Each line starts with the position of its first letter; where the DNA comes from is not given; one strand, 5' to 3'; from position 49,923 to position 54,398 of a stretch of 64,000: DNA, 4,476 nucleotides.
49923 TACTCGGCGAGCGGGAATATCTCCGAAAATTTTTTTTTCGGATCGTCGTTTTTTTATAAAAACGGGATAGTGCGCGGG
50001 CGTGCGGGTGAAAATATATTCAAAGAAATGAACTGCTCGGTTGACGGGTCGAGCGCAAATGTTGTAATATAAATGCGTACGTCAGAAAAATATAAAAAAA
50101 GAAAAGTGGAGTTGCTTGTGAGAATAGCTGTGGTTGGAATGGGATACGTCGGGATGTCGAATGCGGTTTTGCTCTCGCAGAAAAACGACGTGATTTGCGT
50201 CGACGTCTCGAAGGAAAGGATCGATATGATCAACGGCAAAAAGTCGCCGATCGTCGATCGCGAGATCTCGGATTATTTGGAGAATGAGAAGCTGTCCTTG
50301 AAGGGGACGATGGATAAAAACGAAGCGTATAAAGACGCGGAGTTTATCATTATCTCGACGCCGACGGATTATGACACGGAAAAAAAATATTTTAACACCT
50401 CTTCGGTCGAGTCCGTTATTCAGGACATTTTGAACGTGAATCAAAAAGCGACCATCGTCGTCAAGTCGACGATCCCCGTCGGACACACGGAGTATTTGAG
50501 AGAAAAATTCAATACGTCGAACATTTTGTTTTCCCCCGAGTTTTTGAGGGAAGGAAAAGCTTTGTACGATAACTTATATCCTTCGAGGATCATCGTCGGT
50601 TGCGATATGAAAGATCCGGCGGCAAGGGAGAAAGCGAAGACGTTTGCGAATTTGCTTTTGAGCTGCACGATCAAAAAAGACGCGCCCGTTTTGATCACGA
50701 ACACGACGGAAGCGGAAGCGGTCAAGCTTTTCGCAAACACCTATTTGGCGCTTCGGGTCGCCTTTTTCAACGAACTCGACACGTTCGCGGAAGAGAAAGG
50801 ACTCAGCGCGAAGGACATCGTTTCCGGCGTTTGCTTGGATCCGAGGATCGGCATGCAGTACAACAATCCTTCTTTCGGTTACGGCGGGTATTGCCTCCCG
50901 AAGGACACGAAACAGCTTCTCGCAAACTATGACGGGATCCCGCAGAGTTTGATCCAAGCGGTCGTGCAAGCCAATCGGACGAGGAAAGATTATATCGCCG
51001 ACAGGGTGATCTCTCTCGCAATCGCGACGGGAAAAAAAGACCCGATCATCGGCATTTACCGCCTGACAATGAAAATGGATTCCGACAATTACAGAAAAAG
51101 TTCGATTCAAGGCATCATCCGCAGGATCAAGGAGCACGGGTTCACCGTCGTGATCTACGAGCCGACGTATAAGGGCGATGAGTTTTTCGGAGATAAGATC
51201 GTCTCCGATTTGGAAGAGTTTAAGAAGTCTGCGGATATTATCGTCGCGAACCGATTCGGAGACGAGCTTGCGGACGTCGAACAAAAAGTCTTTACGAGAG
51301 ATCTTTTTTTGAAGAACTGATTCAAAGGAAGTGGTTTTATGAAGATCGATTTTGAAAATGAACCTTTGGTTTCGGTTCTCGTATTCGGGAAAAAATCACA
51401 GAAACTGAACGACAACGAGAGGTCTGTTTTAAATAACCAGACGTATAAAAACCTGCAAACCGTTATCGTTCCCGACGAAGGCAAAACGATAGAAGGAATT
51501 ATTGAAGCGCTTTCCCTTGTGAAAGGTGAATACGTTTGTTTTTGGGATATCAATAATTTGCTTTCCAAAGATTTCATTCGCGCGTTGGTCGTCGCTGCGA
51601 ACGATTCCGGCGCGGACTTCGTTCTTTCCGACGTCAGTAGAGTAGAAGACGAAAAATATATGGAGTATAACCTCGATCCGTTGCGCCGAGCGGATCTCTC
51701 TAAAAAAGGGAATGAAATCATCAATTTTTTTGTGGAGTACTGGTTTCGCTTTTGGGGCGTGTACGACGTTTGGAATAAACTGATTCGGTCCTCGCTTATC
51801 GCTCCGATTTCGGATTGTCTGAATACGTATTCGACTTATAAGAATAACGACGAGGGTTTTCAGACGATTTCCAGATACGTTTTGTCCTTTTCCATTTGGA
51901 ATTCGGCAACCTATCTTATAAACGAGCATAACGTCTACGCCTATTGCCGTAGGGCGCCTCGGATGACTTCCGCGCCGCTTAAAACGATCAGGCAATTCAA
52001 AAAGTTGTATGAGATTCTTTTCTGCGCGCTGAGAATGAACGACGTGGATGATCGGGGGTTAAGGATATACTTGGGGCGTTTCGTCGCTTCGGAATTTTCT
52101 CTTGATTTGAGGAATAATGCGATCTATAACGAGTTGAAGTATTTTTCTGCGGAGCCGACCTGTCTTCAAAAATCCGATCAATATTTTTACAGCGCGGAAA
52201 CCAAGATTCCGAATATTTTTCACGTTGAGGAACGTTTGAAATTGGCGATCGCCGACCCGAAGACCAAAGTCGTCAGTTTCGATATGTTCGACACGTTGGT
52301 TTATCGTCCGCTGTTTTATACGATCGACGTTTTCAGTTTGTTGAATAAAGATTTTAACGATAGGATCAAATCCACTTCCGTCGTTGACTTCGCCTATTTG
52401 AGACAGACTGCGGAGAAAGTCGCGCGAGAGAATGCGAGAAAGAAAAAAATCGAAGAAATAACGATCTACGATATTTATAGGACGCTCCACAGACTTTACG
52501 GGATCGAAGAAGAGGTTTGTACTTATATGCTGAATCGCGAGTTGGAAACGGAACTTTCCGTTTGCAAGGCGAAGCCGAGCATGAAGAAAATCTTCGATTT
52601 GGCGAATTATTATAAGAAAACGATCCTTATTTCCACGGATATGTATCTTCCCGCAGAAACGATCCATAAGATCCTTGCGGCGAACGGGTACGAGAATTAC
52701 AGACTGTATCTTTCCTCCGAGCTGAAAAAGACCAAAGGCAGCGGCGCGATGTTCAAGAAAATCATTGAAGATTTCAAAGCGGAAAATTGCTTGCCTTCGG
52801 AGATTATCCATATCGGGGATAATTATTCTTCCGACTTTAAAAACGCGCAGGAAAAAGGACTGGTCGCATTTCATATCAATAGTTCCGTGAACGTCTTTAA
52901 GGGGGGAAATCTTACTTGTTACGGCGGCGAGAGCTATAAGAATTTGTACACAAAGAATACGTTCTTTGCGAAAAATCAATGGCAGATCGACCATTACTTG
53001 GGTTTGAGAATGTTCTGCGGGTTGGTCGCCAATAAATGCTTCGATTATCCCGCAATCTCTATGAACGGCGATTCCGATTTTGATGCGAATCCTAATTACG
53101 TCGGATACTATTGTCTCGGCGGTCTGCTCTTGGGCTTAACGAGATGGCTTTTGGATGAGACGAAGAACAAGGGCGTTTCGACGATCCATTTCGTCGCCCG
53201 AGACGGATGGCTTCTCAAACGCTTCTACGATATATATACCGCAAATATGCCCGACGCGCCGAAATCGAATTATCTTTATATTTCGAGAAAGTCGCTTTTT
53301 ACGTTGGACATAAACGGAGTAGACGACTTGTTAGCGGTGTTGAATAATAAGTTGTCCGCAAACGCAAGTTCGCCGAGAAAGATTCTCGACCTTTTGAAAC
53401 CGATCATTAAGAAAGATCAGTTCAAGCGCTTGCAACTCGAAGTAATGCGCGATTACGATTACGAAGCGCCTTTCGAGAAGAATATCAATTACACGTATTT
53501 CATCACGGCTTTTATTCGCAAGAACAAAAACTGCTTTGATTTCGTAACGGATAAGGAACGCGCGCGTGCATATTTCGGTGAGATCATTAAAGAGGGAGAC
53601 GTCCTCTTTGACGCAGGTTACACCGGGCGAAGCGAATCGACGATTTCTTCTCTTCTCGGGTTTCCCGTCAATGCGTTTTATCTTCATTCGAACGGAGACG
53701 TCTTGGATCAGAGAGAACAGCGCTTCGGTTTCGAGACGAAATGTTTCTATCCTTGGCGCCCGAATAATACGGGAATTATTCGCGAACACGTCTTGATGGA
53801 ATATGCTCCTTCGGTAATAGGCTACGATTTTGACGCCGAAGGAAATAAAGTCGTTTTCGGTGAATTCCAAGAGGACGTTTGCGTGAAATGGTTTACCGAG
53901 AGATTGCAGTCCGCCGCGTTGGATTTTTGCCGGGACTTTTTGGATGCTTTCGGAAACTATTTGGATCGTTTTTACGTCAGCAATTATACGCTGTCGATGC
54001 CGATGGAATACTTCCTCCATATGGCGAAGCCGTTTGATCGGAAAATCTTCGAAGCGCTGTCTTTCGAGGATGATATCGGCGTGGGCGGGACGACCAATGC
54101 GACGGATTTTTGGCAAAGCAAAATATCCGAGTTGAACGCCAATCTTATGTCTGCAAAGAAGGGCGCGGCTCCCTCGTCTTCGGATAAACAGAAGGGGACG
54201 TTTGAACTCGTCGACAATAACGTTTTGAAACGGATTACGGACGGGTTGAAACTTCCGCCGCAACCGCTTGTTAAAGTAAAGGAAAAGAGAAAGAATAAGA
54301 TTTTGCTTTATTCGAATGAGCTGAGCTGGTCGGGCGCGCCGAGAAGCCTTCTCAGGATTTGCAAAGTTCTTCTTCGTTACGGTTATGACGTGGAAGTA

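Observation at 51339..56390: Five-domain polysaccharide synthase with a probable PRPP-dependent ribofuranosyltransferase core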

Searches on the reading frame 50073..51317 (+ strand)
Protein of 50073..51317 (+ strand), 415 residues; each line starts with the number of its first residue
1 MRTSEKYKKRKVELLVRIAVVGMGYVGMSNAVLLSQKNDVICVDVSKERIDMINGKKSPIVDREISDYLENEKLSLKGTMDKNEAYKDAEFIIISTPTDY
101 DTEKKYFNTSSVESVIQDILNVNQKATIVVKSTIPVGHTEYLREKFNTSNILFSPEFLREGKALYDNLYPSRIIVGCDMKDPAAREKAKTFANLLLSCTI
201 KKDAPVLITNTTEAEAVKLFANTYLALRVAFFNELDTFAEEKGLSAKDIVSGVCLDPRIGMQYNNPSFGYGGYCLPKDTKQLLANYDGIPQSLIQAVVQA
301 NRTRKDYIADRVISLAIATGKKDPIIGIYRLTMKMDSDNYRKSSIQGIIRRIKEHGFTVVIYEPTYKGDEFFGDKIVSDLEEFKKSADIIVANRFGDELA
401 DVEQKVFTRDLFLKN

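Call 4: search_protein_families(library=pfam, proteins=[window:50073-51317:+], max_evalue=0.1)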
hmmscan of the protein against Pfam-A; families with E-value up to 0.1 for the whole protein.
window:50073-51317:+ (415 aa): 11 families
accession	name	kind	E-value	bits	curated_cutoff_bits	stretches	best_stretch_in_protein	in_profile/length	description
PF03721.20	UDPG_MGDP_dh_N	-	2e-35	122.5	27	1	17-182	2-180/187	UDP-glucose/GDP-mannose dehydrogenase family, NAD binding domain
PF00984.24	UDPG_MGDP_dh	-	1.7e-26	92.6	25.4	1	213-302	2-93/94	UDP-glucose/GDP-mannose dehydrogenase family, central domain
PF03720.21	UDPG_MGDP_dh_C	-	5.4e-12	46.4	30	1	327-403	1-81/103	UDP-glucose/GDP-mannose dehydrogenase family, UDP binding domain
PF03446.21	NAD_binding_2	-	7.3e-05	23.3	21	1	17-152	1-113/161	NAD binding domain of 6-phosphogluconate dehydrogenase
PF01210.29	NAD_Gly3P_dh_N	-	0.00069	20.1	23.1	1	18-99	2-80/158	NAD-dependent glycerol-3-phosphate dehydrogenase N-terminus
PF02558.23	ApbA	-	0.002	18.2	22.2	1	18-152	1-119/150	Ketopantoate reductase PanE/ApbA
PF02254.24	TrkA_N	-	0.0036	18.1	23.8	1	18-61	1-45/116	TrkA-N domain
PF22081.2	SwaI-like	-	0.0082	16.2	27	1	109-146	10-47/208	SwaI restriction endonuclease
PF02826.25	2-Hacid_dh_C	-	0.01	15.7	25.1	0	348-392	51-97/178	D-isomer specific 2-hydroxyacid dehydrogenase, NAD binding domain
PF02737.24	3HCDH_N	-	0.026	14.9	22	1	18-108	2-98/180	3-hydroxyacyl-CoA dehydrogenase, NAD binding domain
PF03807.23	F420_oxidored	-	0.039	15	21.6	0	17-98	1-69/94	NADP oxidoreductase coenzyme F420-dependent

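Call 5: search_protein_families(library=ncbifam, proteins=[window:50073-51317:+], max_evalue=0.1)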
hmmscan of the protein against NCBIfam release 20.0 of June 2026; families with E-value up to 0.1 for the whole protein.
window:50073-51317:+ (415 aa): 17 families
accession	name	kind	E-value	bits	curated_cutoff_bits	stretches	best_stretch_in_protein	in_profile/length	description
NF011631.0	PRK15057.1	equivalog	1.2e-165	551.3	757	1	17-412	2-385/388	UDP-glucose 6-dehydrogenase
TIGR03026.1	NDP-sugDHase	subfamily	1.5e-99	333.6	189.8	1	17-407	2-399/413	nucleotide sugar dehydrogenase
NF041297.1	UDPGDh_AglM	equivalog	2e-46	158.8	670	1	17-366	2-359/429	UDP-glucose 6-dehydrogenase AglM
NF047673.2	TeichurnBiosyTuaD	equivalog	1.5e-44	152.8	700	1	17-366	3-353/439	UDP-glucose 6-dehydrogenase TuaD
NF040825.1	UDPMaNacDH_Arch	equivalog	5.9e-36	124.2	750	1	16-371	1-356/418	UDP-N-acetyl-D-mannosamine dehydrogenase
NF008286.0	PRK11064.1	equivalog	1.5e-29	102.9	459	1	17-392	5-392/420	UDP-N-acetyl-D-mannosamine dehydrogenase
NF011729.0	PRK15182.1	equivalog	1.1e-12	47.5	592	1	16-387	7-378/425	Vi polysaccharide biosynthesis UDP-N-acetylglucosamine C-6 dehydrogenase TviB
NF005088.0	PRK06522.1-2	subfamily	0.00018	20.7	371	1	17-153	2-122/308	2-dehydropantoate 2-reductase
NF007034.0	PRK09496.2-1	subfamily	0.00073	18.5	344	1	16-54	1-39/445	Trk system potassium transporter TrkA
NF000941.0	PRK00094.1-3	equivalog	0.0024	17.2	423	1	17-99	3-82/336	NAD(P)H-dependent glycerol-3-phosphate dehydrogenase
NF007039.0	PRK09496.3-2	equivalog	0.0043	15.9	293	1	17-54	2-40/446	Trk system potassium transporter TrkA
NF004863.0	PRK06223.1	subfamily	0.0044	16.2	283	1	17-130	5-118/313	malate dehydrogenase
NF000945.0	PRK00094.2-3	equivalog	0.0057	16.4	491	1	17-103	2-86/352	NAD(P)H-dependent glycerol-3-phosphate dehydrogenase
NF000942.0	PRK00094.1-4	subfamily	0.019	14.1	257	1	17-100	4-84/334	NAD(P)H-dependent glycerol-3-phosphate dehydrogenase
TIGR00745.1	apbA_panE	subfamily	0.024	13.9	141.35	1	17-153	1-122/305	2-dehydropantoate 2-reductase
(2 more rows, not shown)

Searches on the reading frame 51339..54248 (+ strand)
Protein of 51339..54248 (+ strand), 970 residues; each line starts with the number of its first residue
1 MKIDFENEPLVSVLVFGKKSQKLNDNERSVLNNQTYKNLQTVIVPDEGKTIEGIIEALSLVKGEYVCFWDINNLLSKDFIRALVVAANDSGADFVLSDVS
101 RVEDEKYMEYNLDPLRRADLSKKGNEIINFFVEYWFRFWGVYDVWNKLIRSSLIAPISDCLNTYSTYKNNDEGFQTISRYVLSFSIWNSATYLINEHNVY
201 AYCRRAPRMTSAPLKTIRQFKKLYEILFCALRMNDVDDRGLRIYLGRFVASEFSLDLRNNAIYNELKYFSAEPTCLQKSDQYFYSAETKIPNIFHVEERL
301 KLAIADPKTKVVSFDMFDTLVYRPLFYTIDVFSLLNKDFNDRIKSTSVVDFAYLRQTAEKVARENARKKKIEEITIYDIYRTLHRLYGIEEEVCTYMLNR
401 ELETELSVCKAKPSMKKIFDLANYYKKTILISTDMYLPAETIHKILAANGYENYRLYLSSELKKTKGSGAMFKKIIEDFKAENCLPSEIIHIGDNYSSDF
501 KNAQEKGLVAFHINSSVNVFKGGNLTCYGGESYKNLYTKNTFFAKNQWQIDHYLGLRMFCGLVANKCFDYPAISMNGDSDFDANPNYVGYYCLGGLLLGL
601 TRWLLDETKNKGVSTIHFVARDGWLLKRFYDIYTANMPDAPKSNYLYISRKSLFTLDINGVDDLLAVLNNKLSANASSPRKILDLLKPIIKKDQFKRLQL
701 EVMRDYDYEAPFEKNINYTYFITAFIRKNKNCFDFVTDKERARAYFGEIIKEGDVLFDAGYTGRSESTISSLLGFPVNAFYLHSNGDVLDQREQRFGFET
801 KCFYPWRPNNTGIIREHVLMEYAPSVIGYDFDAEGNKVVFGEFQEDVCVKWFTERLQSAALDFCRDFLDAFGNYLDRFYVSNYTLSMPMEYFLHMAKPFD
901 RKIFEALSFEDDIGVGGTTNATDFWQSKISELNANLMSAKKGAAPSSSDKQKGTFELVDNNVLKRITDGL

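Call 33: predict_structure(alignment_id=A1)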
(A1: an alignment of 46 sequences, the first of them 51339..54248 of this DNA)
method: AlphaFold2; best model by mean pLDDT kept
length: 970 residues; sequences in the alignment: 46
mean_pLDDT: 85.1   pTM: 0.88
mean pLDDT of the five models: 85.1, 84.6, 84.2, 83.4, 82.3
residues with pLDDT >= 90: 510; 70-90: 297; 50-70: 129; < 50: 34
segments of 3 or more residues with pLDDT < 50: 1-3, 206-213, 942-958
pLDDT, mean of each block of 10 residues (from residue 1): 66 81 81 90 73 87 93 88 94 93 85 83 91 83 88 93 72 66 90 89 55 55 66 56 63 56 58 63 89 80 95 96 93 95 90 97 95 96 97 97 95 93 95 96 97 96 96 96 95 95 97 90 75 82 65 92 90 81 94 97 95 95 95 94 92 87 86 84 88 90 89 89 91 89 93 91 91 95 89 95 84 85 89 79 86 95 97 91 92 91 87 61 86 71 41 43 63
secondary structure, 60 per line:
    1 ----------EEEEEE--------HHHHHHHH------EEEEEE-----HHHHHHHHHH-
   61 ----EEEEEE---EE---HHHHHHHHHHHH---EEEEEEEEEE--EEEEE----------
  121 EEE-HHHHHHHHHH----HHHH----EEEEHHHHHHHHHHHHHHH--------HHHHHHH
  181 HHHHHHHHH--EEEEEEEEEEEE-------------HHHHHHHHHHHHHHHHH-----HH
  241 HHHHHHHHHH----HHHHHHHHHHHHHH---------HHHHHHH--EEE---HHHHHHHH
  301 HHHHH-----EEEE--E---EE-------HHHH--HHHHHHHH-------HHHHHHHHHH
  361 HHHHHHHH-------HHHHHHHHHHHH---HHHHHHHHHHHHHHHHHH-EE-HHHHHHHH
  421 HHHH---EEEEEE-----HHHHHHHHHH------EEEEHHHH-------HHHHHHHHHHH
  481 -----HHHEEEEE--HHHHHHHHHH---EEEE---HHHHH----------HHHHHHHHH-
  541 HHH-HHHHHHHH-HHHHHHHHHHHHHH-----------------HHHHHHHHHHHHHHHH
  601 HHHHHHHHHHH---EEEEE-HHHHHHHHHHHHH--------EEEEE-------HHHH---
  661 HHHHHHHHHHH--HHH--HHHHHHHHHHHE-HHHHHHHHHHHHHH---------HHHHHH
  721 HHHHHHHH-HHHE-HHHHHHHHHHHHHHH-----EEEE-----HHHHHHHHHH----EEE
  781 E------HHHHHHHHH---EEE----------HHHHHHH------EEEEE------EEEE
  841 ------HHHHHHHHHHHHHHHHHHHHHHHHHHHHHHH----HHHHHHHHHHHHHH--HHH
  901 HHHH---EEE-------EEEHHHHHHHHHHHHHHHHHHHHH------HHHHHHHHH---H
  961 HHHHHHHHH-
elements in order (helices of 4 or more, strands of 3 or more residues): E11-16 H25-32 E39-44 H50-59 E65-70 H79-90 E94-103 E106-110 E121-123 H125-134 H139-142 E147-150 H151-165 H174-189 E192-203 H217-233 H239-250 H255-268 H278-284 E287-289 H293-305 E311-314 H330-333 H336-343 H351-368 H376-387 H391-408 H413-424 E428-433 H439-448 E455-458 H459-462 H470-480 E489-493 H496-505 E509-512 H516-520 H531-539 H545-552 H554-567 H585-611 E615-619 H621-633 E642-646 H654-657 H661-671 H679-689 H692-705 H715-728 H735-749 E755-758 H764-773 E778-781 H788-796 E800-802 H813-819 E826-830 E837-840 H847-877 H882-895 H898-904 E908-910 E918-920 H921-941 H948-956 H960-969

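Call 36: fold_search(model_id=the predicted structure, library=pdb)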
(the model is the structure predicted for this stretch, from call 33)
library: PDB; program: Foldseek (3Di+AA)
matches with E <= 10: 927; with E <= 0.001: 165
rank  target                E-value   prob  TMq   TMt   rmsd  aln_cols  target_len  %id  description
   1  8a0m_A                3.4e-23  1.00  0.41  0.37  31.6       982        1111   14  Capsular polysaccharide synthesis multienzyme in complex with capsular polymer fragment (released 2023-04-26)
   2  8a0m_C                7.1e-23  1.00  0.40  0.36  31.7       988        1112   15  Capsular polysaccharide synthesis multienzyme in complex with capsular polymer fragment (released 2023-04-26)
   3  8a0m_B                9.0e-23  1.00  0.40  0.40  28.2       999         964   15  Capsular polysaccharide synthesis multienzyme in complex with capsular polymer fragment (released 2023-04-26)
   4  8a0c_A                2.2e-22  1.00  0.42  0.37  31.1      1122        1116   13  Capsular polysaccharide synthesis multienzyme in complex with CMP (released 2023-04-26)
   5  8a0c_B                9.2e-22  1.00  0.41  0.36  30.2      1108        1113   14  Capsular polysaccharide synthesis multienzyme in complex with CMP (released 2023-04-26)
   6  8a0m_D                1.0e-21  1.00  0.40  0.40  30.7       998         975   16  Capsular polysaccharide synthesis multienzyme in complex with capsular polymer fragment (released 2023-04-26)
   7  7shg_A                5.2e-19  1.00  0.26  0.39  13.1       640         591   17  Polysaccharide ribofuranosyl transferase from Thermobacillus composti (released 2022-03-02)
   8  7shg_B                5.4e-19  1.00  0.26  0.39  12.8       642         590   18  Polysaccharide ribofuranosyl transferase from Thermobacillus composti (released 2022-03-02)
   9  5hea_A                1.1e-07  1.00  0.20  0.62   5.1       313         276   13  CgT structure in hexamer (released 2016-08-31)
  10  6h4m_P                8.9e-07  1.00  0.20  0.53  12.8       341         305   13  TarP-UDP-GlcNAc-3RboP (released 2018-09-26)
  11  6h4f_C                1.0e-06  1.00  0.19  0.51  13.2       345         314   13  TarP-3RboP (released 2018-09-26)
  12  6h4m_A                1.2e-06  1.00  0.20  0.51  13.2       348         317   13  TarP-UDP-GlcNAc-3RboP (released 2018-09-26)
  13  6h4f_F                1.3e-06  1.00  0.19  0.50  13.3       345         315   13  TarP-3RboP (released 2018-09-26)
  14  6h4m_Q                1.6e-06  1.00  0.20  0.53  12.7       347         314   12  TarP-UDP-GlcNAc-3RboP (released 2018-09-26)
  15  2om6_A                1.7e-06  1.00  0.17  0.63   4.1       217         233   18  Hypothetical Protein (Probable Phosphoserine Phosph (PH0253) from Pyrococcus Horikoshii OT3 (released 2008-01-29)
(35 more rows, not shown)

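Call 41: search_solved_structures(query=A1, max_evalue=0.001, show_alignments=3)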
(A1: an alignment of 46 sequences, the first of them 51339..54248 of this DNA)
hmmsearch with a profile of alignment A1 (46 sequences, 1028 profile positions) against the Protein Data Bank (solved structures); distinct sequences matched with E-value up to 0.001: 51.
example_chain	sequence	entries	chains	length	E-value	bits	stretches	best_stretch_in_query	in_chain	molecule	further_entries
9h50_A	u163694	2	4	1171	9e-45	156.3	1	345-690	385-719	Bcs3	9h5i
8a0c_A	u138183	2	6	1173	2.4e-44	154.9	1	345-690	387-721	Bcs3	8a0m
5hea_A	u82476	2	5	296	1.3e-41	145.9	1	1-292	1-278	Putative glycosyltransferase (GalT1)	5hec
3bcv_A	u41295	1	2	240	2.8e-38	134.8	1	1-225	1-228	Putative glycosyltransferase protein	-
7shg_A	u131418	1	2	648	5.3e-30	107.4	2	331-551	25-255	Ribofuranosyl transferase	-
2z87_A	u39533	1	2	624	5.1e-29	104.2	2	4-103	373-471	Chondroitin synthase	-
2z86_A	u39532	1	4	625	5.1e-29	104.2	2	4-103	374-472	Chondroitin synthase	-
6p61_A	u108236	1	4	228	1e-23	86.6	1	1-128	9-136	Glycosyltransferase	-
5tze_C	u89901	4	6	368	1.1e-21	79.9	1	6-240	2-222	Glycosyl transferase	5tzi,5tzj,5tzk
5tz8_A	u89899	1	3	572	3.6e-21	78.2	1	6-238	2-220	Glycosyl transferase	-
8vh7_A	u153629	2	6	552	2.3e-20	75.5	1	4-98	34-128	Heparosan synthase B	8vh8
8viw_A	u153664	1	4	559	2.3e-20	75.5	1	4-98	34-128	Heparosan synthase B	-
3l7i_A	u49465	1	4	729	9.8e-20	73.4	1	5-162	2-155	Teichoic acid biosynthesis protein F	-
3l7j_A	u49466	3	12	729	9.8e-20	73.4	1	5-162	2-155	Teichoic acid biosynthesis protein F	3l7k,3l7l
3l7m_A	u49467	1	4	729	9.8e-20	73.4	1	5-162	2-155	Teichoic acid biosynthesis protein F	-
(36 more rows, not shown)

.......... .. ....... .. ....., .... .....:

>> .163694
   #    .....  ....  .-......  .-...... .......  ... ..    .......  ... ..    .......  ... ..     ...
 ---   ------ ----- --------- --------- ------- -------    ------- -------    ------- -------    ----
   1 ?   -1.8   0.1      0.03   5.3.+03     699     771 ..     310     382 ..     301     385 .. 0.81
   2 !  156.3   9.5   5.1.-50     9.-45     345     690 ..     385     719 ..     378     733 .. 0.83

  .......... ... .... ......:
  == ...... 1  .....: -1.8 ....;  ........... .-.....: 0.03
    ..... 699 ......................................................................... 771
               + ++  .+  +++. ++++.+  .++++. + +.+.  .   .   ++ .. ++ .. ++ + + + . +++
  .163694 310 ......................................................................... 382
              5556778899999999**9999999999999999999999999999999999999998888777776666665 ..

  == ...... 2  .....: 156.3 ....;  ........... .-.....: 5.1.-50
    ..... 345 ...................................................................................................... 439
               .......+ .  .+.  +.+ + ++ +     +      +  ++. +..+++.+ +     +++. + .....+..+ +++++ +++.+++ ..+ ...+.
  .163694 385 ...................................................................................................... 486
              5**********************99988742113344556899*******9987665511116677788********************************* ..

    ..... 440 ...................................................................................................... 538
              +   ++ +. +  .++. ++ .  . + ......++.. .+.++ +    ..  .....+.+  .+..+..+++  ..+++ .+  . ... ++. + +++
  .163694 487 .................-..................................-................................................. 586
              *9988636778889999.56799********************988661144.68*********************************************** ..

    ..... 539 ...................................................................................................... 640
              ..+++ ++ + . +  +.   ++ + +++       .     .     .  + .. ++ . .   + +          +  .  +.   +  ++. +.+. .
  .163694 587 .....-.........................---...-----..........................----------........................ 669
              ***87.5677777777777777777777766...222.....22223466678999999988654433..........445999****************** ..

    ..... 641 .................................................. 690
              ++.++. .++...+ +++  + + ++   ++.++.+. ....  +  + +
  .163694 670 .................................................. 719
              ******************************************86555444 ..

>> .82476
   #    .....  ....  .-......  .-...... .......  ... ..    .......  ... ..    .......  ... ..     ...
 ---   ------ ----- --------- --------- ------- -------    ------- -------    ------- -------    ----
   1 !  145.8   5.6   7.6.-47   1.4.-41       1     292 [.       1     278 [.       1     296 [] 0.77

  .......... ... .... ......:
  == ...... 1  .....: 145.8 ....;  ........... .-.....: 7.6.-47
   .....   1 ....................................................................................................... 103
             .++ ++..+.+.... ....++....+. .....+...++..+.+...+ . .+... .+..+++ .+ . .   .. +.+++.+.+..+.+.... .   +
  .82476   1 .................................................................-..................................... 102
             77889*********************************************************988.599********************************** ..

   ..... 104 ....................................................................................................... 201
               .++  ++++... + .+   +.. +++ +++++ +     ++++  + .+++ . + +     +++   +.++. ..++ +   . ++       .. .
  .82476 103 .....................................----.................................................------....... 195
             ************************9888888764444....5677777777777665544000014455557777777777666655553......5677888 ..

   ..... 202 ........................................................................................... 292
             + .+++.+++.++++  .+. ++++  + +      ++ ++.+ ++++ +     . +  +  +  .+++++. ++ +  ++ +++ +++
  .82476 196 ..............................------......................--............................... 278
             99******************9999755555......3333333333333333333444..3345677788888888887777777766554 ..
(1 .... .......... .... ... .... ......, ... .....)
